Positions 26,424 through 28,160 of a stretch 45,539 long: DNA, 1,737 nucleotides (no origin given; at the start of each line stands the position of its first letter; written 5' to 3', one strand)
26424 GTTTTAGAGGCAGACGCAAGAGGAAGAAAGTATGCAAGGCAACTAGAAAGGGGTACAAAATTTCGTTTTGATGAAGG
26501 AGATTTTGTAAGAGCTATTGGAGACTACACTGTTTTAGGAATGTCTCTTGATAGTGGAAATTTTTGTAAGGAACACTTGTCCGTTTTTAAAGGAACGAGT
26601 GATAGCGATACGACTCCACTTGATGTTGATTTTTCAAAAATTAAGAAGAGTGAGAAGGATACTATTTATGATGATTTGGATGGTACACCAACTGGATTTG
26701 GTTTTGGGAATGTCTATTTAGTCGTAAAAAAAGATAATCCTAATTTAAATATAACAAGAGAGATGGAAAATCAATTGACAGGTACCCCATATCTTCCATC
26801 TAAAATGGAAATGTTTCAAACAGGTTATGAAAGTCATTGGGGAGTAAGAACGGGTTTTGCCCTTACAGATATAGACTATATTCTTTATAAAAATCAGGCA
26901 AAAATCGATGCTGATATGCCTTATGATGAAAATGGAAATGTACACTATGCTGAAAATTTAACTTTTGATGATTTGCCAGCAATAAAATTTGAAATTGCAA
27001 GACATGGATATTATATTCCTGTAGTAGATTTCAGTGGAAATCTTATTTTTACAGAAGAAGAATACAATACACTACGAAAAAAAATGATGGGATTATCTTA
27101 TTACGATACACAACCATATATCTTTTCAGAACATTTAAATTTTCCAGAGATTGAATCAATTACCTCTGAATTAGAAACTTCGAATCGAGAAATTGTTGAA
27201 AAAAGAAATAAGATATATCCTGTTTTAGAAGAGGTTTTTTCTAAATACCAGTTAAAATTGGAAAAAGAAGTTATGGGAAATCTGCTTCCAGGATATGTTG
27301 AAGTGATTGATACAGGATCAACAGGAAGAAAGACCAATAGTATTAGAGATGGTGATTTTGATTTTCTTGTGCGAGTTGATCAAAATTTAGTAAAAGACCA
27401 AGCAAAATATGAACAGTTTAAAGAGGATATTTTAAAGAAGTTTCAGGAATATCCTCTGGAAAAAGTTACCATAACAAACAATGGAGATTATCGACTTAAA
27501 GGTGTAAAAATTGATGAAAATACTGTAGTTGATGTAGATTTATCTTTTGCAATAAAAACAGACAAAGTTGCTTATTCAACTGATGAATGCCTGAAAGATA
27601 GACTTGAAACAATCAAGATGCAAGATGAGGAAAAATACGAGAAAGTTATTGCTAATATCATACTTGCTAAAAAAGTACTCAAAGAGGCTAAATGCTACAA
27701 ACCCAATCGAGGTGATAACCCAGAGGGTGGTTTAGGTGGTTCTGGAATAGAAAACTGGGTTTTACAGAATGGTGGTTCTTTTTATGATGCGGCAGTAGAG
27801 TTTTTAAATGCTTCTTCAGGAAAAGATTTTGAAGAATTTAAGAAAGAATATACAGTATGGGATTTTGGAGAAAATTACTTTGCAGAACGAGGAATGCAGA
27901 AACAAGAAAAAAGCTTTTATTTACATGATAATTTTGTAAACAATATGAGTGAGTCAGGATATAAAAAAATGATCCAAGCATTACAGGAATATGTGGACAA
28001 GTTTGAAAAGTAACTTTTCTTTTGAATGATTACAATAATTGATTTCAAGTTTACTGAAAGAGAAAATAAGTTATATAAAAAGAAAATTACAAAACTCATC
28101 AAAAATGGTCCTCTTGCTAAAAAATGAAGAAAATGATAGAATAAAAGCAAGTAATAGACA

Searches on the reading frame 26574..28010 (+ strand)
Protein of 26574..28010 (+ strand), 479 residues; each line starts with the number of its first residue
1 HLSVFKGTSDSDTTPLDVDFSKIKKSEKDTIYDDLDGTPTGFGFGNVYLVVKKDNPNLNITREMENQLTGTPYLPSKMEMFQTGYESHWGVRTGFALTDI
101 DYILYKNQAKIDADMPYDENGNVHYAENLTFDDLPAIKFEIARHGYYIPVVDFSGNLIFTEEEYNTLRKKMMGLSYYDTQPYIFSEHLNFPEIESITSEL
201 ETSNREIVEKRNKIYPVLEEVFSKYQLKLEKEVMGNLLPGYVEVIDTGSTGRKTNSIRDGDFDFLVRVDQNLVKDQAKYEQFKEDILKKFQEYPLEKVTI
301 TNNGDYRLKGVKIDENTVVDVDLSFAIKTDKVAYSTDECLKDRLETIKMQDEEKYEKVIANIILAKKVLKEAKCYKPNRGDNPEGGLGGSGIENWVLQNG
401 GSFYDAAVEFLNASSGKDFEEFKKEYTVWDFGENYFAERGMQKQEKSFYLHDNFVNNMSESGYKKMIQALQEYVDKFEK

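Call 14: find_homologous_proteins(query=window:26574-28010:+, max_evalue=0.01)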
Query window:26574-28010:+ (479 aa): 186 proteins with E <= 0.01 among 6201 candidates; the best 120 are listed.
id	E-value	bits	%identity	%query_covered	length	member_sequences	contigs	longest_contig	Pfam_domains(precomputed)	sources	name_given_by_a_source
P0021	2.5e-174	599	57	99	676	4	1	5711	-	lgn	-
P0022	2.8e-146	507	52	99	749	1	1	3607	-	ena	-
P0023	7.7e-144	499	56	83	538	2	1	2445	-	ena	-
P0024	4.1e-120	420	46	99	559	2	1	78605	-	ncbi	-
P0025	6.9e-120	420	47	97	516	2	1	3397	-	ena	-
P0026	1.1e-119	419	47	98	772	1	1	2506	-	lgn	-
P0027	1.3e-116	409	47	98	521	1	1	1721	PF18735.7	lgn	-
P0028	9.3e-116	406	47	98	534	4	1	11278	-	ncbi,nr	ncbi:MAG: hypothetical protein IJ867_04900 [Clostridia bacterium]|nr:hypothetical protein [Clostridi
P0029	9.9e-116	406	46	98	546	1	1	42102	-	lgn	-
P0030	2.5e-115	405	46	98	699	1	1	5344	-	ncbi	-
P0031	6.4e-115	403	45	98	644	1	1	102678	-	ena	-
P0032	8.5e-115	403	46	98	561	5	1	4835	-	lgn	-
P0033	9.5e-115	403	52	82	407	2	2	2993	-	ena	-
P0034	1.1e-114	402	46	98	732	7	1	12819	-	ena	-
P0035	7.1e-114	400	47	98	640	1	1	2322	-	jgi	jgi:hypothetical protein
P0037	1.1e-113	399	45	99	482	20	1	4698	PF18735.7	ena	-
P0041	4.8e-113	397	45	99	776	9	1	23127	PF18735.7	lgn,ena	-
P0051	2.6e-112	395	44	99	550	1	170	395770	-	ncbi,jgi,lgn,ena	-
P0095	6.3e-87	311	40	99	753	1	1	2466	PF01909.30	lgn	-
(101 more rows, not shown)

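Call 15: search_protein_families(library=padloc, proteins=[window:26574-28010:+, P0051, P0037], max_evalue=1)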
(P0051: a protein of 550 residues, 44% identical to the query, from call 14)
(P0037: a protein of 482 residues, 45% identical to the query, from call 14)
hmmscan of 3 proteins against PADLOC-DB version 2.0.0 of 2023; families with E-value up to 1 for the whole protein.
window:26574-28010:+ (479 aa): 1 family
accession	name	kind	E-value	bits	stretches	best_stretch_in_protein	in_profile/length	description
PDLC00823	Cyclase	-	0.093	10.4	1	210-334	29-131/285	oligonucleotide-cyclase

P0051 (550 aa): 0 families

P0037 (482 aa): 1 family
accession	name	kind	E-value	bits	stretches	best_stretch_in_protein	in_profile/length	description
PDLC00776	Cyclase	-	0.0044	14.4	1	230-286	30-89/287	oligonucleotide-cyclase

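Call 16: search_protein_families(library=phrogs, proteins=[window:26574-28010:+, P0051, P0037], max_evalue=0.1)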
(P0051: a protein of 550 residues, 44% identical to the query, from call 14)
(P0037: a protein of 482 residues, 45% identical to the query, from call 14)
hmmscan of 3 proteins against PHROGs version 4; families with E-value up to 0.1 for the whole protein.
window:26574-28010:+ (479 aa): 0 families

P0051 (550 aa): 1 family
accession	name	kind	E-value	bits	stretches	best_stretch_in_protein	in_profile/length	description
phrog_15166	-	unknown function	0.094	13.4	0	278-309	16-47/141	-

P0037 (482 aa): 2 families
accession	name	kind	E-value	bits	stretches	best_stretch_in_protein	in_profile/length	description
phrog_15166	-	unknown function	0.075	13.7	0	242-275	16-49/141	-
phrog_18392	-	unknown function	0.083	13.5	0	418-482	25-94/176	-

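Call 17: search_protein_families(library=pfam, proteins=[P0051, P0037, P0041, P0095, P0021], max_evalue=0.1)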
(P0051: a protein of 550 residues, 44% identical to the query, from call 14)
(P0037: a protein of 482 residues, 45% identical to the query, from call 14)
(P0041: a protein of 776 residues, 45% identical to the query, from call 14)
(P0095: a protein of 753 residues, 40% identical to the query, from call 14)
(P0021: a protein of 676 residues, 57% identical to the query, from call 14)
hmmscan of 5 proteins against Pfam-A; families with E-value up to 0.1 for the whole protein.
P0051 (550 aa): 1 family
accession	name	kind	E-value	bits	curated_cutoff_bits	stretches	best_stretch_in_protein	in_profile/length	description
PF23659.1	UFL1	-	0.052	14.4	27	0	233-282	58-107/120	E3 UFM1-protein ligase 1-like domain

P0037 (482 aa): 4 families
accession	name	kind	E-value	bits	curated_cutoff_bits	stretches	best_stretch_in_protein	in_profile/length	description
PF18735.6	HEPN_RiboL-PSP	-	3.2e-07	30.9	28.4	1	347-471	58-186/191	RiboL-PSP-HEPN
PF03999.17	MAP65_ASE1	-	0.027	13.7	26.9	1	179-238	131-193/477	Microtubule associated protein (MAP65/ASE1 family)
PF01909.29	NTP_transf_2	-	0.041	14.7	21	0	244-271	17-43/93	Nucleotidyltransferase domain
PF11488.14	Lge1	-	0.062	13.9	25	0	182-216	26-60/71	Transcriptional regulatory protein LGE1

P0041 (776 aa): 5 families
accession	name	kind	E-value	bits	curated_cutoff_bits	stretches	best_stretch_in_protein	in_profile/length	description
PF18735.6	HEPN_RiboL-PSP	-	0.0012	19.2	28.4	1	641-765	58-186/191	RiboL-PSP-HEPN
PF19087.6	DUF5776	-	0.022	15.3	27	0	18-70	5-56/67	Domain of unknown function (DUF5776)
PF03999.17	MAP65_ASE1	-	0.025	13.8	26.9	1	473-532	131-193/477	Microtubule associated protein (MAP65/ASE1 family)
PF14555.12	UBA_4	-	0.051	13.8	21.8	0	255-278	2-24/43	UBA-like domain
PF01909.29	NTP_transf_2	-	0.093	13.6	21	0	538-565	17-43/93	Nucleotidyltransferase domain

P0095 (753 aa): 1 family
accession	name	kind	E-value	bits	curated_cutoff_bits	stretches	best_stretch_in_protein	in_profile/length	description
PF01909.29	NTP_transf_2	-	1.6e-06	28.8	21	1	510-555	14-60/93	Nucleotidyltransferase domain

P0021 (676 aa): 1 family
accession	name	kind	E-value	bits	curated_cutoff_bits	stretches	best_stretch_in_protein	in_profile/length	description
PF00808.29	CBFD_NFYB_HMF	-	0.094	13.4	21.4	0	619-663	19-63/65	Histone-like transcription factor (CBF/NF-Y) and archaeal histone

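Call 19: find_encoding_contigs(protein=P0051, flank=8000, max_places=5)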
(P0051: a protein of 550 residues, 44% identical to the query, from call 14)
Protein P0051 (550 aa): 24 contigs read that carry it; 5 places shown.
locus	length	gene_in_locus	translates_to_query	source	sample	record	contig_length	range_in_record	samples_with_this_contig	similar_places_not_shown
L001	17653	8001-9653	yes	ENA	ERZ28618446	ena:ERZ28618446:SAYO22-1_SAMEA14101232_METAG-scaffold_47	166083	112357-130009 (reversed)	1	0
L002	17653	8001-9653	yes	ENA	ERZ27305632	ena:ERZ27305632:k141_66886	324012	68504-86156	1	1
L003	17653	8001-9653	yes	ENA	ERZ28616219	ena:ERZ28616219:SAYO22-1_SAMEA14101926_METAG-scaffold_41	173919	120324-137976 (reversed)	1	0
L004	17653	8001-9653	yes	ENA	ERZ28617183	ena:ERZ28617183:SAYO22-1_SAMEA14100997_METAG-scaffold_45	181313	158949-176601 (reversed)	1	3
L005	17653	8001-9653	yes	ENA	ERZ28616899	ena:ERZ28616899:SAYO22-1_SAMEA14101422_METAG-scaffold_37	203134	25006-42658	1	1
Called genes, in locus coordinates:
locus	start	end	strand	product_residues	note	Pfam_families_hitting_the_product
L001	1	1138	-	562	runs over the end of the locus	PF00239:Resolvase, PF07508:Recombinase, PF13408:Zn_ribbon_recom, PF14287:DUF4368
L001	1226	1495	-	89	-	-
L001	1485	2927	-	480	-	PF01076:Mob_Pre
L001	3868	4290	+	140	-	PF02498:Bro-N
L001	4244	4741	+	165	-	-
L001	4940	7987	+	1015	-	-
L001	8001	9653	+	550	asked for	-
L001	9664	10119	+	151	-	-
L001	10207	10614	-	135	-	PF14198:TnpV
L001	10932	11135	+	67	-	-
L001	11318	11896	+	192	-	-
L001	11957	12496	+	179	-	PF01035:DNA_binding_1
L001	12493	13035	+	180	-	PF03352:Adenine_glyco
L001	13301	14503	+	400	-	PF01548:DEDD_Tnp_IS110, PF02371:Transposase_20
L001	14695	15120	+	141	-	PF17225:DUF5301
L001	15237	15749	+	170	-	PF01381:HTH_3, PF12844:HTH_19 (weak)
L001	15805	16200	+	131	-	-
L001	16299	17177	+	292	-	PF04542:Sigma70_r2, PF08281:Sigma70_r4_2 (weak), PF04545:Sigma70_r4 (weak)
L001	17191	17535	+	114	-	-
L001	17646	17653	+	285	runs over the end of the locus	PF06782:UPF0236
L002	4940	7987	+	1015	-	-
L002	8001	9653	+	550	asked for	-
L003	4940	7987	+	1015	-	-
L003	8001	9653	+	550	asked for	-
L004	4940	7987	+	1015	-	-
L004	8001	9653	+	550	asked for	-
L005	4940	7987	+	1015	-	-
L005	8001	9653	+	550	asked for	-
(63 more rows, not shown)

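Call 27: search_solved_structures(query=A1, max_evalue=10, show_alignments=3)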
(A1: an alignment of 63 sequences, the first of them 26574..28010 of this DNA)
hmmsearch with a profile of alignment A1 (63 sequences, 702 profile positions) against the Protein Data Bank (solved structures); distinct sequences matched with E-value up to 10: 4.
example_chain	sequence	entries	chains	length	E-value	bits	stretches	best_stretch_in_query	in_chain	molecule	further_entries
8f53_A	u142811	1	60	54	0.67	11.5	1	161-210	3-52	RC_I_2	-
9k7u_B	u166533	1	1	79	1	10.9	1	135-189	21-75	Heter-Zn2-HEHE-22B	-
1br0_A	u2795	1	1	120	4.1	8.9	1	372-430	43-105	PROTEIN (SYNTAXIN 1-A)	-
1ez3_A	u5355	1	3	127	4.8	8.6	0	372-430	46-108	SYNTAXIN-1A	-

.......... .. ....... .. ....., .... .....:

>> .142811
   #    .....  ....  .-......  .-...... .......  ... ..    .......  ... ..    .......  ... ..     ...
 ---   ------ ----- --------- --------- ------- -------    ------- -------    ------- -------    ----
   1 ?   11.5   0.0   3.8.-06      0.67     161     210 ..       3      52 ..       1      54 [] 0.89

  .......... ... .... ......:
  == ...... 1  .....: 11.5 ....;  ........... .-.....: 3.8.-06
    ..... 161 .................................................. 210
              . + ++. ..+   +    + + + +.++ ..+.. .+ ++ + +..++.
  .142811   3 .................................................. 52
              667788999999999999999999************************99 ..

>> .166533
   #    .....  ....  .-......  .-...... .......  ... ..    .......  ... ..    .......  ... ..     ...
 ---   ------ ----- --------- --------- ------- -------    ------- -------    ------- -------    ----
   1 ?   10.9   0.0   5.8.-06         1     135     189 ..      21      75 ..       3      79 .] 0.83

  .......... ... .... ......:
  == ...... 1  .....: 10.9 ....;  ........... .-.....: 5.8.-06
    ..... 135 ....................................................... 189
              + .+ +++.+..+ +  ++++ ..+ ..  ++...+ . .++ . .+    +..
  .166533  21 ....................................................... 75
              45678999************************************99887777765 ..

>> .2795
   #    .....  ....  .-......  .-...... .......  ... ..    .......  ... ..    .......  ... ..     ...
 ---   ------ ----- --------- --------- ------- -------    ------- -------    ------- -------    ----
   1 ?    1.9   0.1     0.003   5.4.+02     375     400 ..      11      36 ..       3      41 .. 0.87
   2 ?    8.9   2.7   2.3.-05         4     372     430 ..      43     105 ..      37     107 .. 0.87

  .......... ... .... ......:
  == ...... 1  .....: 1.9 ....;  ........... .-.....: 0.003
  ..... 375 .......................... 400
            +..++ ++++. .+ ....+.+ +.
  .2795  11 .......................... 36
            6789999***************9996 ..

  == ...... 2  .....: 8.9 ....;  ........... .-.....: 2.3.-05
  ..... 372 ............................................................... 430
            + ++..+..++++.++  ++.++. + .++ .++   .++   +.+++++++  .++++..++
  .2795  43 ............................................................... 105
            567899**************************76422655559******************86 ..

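Call 33: search_protein_representatives(protein=window:26574-28010:+)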
Query: 479 residues. Proteins with E-value up to 0.001 (for the whole library): 818; up to 1e-10: 711; up to 1e-30: 584. The best 150 are listed.
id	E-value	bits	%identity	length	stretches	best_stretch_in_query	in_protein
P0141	2.6e-178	610.5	58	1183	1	2-475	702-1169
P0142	1.3e-173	595.0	58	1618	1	2-474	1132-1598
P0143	7.0e-170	582.7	57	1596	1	2-478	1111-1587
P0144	8.2e-168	575.9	57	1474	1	2-475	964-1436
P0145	2.9e-161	554.3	58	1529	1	2-476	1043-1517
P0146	1.7e-159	548.5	57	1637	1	2-478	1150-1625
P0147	2.0e-155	535.1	54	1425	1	1-473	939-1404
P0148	3.8e-149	514.4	55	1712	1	2-478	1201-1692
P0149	9.8e-149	513.0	53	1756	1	2-477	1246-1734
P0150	5.1e-148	510.7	53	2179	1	2-474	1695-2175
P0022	8.8e-147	506.6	55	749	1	1-477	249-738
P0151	1.0e-146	506.4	54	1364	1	2-477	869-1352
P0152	1.6e-144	499.1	52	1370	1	2-473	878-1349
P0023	2.4e-144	498.5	57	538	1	2-398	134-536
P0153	1.3e-143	496.2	53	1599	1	2-477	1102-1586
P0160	8.6e-137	473.6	52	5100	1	2-475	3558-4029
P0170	4.5e-115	402.0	47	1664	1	2-477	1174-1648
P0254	1.6e-89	317.8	46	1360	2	132-476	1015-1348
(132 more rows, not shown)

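Call 35: predict_structure(alignment_id=A1)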
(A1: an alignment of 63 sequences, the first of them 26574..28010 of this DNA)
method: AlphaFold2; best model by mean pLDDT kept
length: 479 residues; sequences in the alignment: 63
mean_pLDDT: 88.3   pTM: 0.88
mean pLDDT of the five models: 88.3, 87.9, 86.0, 85.6, 85.6
residues with pLDDT >= 90: 288; 70-90: 158; 50-70: 24; < 50: 9
segments of 3 or more residues with pLDDT < 50: 1-5, 7-9
pLDDT, mean of each block of 10 residues (from residue 1): 41 68 79 76 78 84 79 83 78 80 87 84 81 89 93 93 95 88 95 93 93 96 96 86 92 89 94 93 97 97 93 95 92 88 96 97 98 93 93 98 98 97 95 81 63 94 98 96
secondary structure, 60 per line:
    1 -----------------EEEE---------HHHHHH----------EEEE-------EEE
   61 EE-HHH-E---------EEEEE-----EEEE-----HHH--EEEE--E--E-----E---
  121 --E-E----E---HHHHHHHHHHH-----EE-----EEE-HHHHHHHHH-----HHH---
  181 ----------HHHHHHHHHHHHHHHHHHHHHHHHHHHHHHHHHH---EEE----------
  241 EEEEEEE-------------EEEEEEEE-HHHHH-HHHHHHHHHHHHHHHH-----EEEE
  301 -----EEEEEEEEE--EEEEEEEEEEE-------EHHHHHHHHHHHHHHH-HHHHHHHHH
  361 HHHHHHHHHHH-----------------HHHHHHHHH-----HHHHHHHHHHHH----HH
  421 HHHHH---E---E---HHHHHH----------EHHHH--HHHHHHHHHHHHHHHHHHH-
elements in order: E18-21 H31-36 E47-50 E58-62 E78-82 E88-91 E102-105 H134-144 E157-159 H161-169 H191-224 E228-230 E241-247 E261-268 H270-274 H276-291 E297-300 E306-314 E317-327 H336-350 H352-371 H389-397 H403-414 H419-425 H437-442 H454-457 H460-478

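Call 37: search_protein_families(library=pfam, proteins=[P0142, P0143, P0150, P0170, L001:4940-7987:+, P0145], max_evalue=0.01)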
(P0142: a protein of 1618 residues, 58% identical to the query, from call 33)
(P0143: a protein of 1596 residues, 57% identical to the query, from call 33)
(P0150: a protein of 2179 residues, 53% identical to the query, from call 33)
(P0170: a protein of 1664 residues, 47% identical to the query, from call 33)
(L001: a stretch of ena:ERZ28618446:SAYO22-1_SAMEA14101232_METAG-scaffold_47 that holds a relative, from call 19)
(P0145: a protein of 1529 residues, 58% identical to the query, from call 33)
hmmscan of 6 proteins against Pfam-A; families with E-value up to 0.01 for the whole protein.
P0142 (1618 aa): 1 family
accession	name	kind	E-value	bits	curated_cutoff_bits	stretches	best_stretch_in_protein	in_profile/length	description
PF13475.11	DUF4116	-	0.00047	20.1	24.9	1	45-92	1-45/49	Domain of unknown function (DUF4116)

P0143 (1596 aa): 0 families

P0150 (2179 aa): 0 families

P0170 (1664 aa): 1 family
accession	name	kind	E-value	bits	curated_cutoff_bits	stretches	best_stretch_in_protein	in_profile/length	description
PF21923.1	BON_like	-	0.0043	17.3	24.1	0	521-550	2-31/47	BON-like domain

L001:4940-7987:+ (1015 aa): 0 families

P0145 (1529 aa): 0 families
